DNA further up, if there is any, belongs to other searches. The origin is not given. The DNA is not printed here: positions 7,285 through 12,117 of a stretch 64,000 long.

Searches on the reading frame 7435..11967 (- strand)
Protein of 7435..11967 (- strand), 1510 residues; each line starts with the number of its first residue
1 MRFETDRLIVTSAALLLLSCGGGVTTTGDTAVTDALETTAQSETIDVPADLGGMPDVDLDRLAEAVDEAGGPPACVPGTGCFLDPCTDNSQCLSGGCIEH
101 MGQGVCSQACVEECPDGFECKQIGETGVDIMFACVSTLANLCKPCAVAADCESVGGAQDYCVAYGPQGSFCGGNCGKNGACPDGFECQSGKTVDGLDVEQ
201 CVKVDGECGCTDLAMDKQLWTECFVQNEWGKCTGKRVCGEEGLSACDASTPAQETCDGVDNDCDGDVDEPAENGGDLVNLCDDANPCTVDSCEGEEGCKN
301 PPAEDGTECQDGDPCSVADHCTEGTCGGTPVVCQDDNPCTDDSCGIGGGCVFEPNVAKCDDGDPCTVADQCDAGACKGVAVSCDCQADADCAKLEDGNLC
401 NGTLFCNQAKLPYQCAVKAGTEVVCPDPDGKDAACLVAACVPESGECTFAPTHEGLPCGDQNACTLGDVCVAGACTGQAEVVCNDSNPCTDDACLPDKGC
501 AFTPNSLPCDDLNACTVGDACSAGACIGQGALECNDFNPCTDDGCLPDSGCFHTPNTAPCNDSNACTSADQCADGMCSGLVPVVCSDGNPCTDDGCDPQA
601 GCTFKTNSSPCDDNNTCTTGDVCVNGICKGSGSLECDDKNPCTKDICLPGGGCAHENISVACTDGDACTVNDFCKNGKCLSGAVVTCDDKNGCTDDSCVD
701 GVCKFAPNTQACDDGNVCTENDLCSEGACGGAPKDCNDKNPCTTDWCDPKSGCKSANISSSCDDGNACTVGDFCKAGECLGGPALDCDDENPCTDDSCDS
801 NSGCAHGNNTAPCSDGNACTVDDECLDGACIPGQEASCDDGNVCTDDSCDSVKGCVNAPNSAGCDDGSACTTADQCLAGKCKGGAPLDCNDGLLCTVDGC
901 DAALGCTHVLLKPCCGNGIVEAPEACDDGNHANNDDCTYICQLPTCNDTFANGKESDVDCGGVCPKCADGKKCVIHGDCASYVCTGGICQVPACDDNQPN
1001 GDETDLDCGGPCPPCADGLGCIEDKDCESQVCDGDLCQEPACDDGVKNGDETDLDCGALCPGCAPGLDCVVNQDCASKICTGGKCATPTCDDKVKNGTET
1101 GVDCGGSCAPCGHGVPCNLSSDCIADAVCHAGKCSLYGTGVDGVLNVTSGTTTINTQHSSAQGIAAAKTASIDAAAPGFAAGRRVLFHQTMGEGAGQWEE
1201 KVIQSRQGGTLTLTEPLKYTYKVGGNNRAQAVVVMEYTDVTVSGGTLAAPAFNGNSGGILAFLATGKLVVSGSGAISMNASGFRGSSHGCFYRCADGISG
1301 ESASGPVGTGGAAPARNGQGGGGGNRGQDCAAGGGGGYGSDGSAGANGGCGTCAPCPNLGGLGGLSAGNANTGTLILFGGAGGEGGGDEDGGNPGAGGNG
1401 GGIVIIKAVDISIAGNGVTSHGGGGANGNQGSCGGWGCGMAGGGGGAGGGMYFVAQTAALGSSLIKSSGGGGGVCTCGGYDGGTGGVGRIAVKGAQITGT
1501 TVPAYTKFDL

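Call 54: search_protein_families(library=pfam, proteins=[window:7435-11967:-], max_evalue=0.0001)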
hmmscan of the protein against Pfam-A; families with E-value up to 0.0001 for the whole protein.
window:7435-11967:- (1510 aa): 1 family
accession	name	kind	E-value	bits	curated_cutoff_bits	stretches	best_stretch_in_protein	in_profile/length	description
PF00526.23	Dicty_CTDC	-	7.1e-35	118.9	27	6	837-859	1-23/24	Dictyostelium (slime mold) repeat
